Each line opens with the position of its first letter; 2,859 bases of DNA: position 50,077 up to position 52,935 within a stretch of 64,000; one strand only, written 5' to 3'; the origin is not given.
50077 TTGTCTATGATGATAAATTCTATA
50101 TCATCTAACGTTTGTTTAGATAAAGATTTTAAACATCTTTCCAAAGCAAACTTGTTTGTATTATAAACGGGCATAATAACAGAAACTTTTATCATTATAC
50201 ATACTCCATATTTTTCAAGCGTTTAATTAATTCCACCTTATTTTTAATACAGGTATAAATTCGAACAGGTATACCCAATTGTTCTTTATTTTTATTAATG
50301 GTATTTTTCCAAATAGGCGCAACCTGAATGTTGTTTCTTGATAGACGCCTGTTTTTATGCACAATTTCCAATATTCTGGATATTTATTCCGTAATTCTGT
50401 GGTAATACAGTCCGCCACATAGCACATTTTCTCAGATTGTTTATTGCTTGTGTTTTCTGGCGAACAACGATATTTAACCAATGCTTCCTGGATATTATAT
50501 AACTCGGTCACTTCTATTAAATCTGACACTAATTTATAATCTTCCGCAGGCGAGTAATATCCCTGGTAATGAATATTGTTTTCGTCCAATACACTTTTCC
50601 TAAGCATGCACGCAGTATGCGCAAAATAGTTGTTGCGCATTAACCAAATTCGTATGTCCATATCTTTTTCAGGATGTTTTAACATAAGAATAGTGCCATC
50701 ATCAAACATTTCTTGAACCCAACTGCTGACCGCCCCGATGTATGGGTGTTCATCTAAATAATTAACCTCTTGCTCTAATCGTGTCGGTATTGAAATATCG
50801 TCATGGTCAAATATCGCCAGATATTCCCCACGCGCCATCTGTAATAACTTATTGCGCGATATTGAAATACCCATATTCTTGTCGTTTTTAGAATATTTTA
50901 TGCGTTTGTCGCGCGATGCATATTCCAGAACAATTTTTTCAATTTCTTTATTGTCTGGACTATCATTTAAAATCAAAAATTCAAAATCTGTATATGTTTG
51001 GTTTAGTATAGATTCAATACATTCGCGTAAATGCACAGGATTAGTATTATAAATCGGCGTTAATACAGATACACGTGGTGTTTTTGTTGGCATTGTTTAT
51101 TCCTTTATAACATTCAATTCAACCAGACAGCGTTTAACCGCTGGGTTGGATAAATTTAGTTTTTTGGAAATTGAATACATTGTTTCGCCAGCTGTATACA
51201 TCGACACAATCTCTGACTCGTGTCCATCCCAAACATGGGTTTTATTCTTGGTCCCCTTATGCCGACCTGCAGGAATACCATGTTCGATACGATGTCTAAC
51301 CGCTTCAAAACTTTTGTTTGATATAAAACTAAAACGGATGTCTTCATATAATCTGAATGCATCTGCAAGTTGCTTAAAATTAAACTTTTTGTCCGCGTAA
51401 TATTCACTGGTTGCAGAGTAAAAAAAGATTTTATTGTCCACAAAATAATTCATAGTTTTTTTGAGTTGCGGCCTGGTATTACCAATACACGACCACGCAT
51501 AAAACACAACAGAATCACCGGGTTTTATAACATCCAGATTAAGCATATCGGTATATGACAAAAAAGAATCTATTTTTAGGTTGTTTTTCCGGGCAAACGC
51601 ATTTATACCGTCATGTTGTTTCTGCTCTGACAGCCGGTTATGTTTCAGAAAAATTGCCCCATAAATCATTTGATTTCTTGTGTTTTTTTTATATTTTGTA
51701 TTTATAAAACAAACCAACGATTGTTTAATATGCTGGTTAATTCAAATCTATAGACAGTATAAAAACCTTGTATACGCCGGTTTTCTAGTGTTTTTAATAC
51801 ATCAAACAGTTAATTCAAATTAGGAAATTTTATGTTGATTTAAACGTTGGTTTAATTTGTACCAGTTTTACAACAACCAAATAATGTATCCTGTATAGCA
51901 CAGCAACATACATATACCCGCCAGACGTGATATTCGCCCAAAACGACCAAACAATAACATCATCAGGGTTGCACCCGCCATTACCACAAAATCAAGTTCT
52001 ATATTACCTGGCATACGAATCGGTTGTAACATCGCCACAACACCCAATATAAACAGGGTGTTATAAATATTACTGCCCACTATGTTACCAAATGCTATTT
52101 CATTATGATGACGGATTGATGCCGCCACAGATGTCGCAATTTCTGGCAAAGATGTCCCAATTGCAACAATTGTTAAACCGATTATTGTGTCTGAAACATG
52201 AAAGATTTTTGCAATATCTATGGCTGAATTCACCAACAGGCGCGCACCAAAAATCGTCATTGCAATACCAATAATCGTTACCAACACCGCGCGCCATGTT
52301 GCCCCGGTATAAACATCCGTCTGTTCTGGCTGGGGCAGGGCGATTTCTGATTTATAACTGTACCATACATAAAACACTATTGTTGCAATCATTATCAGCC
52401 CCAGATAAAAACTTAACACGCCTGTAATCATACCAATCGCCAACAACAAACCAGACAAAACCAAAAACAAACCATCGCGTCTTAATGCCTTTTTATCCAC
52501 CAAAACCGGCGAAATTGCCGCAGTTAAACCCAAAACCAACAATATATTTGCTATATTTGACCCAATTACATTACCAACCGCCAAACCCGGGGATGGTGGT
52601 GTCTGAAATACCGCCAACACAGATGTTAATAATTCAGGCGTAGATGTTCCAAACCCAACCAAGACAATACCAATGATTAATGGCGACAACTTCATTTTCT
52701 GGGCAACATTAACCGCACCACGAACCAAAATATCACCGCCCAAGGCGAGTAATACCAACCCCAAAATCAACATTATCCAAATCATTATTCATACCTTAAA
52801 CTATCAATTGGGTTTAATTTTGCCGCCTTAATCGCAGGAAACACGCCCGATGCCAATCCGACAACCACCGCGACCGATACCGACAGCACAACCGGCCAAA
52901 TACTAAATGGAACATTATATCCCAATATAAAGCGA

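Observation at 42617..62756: Inverted duplication of the tRNA-Val 5' half (41/41 nt) with matching promoters, about 20 kb apart, each abutting AT-rich island DNA: evidence for a tRNA-targeted island split by an inversion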

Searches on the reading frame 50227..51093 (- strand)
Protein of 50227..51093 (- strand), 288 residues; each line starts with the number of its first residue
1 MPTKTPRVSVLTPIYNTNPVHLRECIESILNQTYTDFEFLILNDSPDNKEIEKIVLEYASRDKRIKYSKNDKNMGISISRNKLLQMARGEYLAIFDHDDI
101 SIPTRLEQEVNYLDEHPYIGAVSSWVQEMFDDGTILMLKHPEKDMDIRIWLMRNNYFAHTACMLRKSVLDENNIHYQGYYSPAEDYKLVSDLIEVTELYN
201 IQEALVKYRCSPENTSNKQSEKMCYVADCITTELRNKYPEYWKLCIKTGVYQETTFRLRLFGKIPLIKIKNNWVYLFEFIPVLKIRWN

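Call 75: search_protein_families(library=pfam, proteins=[window:50227-51093:-], max_evalue=0.001)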
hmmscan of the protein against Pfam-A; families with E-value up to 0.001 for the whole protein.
window:50227-51093:- (288 aa): 3 families
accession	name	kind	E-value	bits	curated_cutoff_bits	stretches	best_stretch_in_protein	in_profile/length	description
PF00535.33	Glycos_transf_2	-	1.9e-29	103.2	23.3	1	9-171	1-166/168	Glycosyl transferase family 2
PF13641.12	Glyco_tranf_2_3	-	2.3e-09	38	27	1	6-147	1-147/230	Glycosyltransferase like family 2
PF10111.15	Glyco_tranf_2_2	-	4.5e-05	23.5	27.3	1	9-111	1-104/276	Glycosyltransferase like family 2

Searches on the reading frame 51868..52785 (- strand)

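Call 11: search_protein_families(library=pfam, proteins=[window:51868-52785:-])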
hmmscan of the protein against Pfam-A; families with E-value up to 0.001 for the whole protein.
window:51868-52785:- (305 aa): 1 family
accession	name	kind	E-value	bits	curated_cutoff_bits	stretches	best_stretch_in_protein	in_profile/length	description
PF01699.29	Na_Ca_ex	-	2e-59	200.3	24.9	2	166-304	2-149/151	Sodium/calcium exchanger protein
